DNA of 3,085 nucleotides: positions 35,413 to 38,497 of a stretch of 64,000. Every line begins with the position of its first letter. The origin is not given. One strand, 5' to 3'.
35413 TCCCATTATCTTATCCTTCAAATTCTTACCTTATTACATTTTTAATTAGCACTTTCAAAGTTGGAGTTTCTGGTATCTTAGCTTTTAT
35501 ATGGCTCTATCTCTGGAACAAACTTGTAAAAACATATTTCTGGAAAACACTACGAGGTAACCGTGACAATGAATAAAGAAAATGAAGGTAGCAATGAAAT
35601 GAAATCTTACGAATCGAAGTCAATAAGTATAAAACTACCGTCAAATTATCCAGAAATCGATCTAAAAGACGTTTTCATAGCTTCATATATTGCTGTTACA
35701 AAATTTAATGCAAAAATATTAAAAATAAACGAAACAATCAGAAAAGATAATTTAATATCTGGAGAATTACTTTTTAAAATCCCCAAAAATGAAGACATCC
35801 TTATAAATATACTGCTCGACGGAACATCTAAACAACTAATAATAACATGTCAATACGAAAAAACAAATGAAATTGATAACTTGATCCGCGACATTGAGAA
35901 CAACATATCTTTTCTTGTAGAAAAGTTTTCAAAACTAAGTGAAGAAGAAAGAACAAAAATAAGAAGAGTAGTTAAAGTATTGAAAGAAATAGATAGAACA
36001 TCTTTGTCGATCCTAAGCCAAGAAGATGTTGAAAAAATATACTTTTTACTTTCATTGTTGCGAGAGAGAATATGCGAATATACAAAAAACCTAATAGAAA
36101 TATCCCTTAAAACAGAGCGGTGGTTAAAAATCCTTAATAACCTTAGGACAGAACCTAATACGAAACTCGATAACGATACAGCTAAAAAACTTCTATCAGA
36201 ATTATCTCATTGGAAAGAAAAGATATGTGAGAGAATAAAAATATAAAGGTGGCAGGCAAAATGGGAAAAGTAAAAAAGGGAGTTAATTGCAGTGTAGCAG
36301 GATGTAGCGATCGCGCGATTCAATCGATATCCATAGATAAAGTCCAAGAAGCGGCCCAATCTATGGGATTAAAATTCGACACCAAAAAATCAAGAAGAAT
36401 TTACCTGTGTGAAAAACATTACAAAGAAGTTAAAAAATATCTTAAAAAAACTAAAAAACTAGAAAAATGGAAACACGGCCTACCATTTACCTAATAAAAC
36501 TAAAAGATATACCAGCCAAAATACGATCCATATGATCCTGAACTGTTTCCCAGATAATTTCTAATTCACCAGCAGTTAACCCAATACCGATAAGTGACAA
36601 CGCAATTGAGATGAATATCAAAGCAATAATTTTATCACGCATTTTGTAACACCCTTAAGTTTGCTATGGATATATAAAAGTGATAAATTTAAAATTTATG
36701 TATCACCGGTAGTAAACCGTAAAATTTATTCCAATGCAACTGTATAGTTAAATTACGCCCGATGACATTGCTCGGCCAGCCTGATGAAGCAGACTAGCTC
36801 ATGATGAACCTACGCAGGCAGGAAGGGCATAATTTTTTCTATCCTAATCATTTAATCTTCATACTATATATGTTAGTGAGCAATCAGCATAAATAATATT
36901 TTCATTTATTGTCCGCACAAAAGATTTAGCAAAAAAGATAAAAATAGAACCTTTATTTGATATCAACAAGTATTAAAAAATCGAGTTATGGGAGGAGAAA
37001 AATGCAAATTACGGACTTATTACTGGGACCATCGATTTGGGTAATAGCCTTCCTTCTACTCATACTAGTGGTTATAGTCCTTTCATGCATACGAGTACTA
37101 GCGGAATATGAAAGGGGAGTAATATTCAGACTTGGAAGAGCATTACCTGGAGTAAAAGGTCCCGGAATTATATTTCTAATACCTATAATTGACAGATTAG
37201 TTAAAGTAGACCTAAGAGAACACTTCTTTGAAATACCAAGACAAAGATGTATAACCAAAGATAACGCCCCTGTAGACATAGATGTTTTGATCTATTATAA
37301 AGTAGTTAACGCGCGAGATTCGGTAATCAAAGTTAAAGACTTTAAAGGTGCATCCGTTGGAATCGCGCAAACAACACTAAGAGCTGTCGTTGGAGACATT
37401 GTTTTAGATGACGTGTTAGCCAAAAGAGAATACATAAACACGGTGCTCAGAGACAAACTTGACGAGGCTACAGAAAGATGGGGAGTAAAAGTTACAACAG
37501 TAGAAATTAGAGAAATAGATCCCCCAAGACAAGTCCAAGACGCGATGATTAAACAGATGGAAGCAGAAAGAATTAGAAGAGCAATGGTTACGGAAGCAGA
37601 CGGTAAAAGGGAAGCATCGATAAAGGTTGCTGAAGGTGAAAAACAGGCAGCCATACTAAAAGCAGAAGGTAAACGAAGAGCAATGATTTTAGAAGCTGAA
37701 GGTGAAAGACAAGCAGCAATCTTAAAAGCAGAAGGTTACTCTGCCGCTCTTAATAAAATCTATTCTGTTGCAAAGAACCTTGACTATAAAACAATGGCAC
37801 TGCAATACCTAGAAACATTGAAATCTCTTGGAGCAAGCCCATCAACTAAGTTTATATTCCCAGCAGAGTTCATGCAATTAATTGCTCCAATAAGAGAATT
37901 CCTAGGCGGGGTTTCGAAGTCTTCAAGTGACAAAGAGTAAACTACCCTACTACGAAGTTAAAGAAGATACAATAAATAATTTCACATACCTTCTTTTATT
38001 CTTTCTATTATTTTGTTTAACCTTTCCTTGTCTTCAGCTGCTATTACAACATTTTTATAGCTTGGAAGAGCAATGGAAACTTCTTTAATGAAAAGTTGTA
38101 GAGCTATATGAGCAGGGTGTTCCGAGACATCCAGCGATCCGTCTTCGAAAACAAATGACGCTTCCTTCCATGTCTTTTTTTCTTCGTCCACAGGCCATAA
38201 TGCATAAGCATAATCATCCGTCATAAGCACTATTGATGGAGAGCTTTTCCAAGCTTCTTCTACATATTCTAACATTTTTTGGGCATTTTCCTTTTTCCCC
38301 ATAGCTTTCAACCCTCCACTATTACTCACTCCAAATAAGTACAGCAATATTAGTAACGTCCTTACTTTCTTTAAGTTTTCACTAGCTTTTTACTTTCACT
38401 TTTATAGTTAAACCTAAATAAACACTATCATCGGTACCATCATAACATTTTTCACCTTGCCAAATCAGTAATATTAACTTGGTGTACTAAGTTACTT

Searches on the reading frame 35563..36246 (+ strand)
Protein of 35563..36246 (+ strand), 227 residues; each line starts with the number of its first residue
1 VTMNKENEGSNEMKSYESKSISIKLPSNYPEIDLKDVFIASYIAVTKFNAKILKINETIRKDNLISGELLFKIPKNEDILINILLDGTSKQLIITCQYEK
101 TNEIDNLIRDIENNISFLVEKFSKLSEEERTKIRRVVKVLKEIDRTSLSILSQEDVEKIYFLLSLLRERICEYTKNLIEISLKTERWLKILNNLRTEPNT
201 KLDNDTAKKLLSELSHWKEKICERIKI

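Call 15: search_protein_families(library=pfam, proteins=[window:35563-36246:+], max_evalue=0.0001)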
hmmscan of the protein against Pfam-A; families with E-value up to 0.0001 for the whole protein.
window:35563-36246:+ (227 aa): 0 families

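Call 58: search_protein_families(library=pfam, proteins=[window:35563-36246:+], max_evalue=1)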
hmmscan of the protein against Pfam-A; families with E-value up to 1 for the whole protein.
window:35563-36246:+ (227 aa): 2 families
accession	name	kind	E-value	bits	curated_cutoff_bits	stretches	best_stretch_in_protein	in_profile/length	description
PF20184.3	DUF6547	-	0.16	12.7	27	1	104-171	12-80/117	Family of unknown function (DUF6547)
PF14842.11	FliG_N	-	0.18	12.9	25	1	121-199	23-100/104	FliG N-terminal domain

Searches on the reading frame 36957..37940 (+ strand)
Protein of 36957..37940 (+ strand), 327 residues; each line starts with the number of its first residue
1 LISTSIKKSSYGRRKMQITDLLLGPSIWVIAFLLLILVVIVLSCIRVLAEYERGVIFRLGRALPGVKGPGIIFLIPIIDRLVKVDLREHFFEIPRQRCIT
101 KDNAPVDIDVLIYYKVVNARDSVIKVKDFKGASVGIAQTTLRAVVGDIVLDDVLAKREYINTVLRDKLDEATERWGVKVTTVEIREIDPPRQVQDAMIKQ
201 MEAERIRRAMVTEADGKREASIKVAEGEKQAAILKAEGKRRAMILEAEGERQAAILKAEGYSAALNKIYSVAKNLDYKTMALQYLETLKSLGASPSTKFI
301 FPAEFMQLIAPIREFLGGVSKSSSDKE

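Call 15: search_protein_families(library=pfam, proteins=[window:36957-37940:+], max_evalue=0.0001)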
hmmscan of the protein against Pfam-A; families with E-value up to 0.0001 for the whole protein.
window:36957-37940:+ (327 aa): 1 family
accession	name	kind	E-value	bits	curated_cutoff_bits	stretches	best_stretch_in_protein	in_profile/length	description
PF01145.31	Band_7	-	9.5e-37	127.2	23.6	1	49-226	4-173/176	SPFH domain / Band 7 family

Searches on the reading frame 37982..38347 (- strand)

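Call 15: search_protein_families(library=pfam, proteins=[window:37982-38347:-], max_evalue=0.0001)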
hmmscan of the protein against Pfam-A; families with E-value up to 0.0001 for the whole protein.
window:37982-38347:- (121 aa): 0 families

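Call 58: search_protein_families(library=pfam, proteins=[window:37982-38347:-], max_evalue=1)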
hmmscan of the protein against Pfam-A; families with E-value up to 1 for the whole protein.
window:37982-38347:- (121 aa): 1 family
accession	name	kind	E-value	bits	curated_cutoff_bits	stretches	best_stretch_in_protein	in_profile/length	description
PF06491.16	Disulph_isomer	-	0.14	12.7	25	1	18-46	78-106/136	Disulphide isomerase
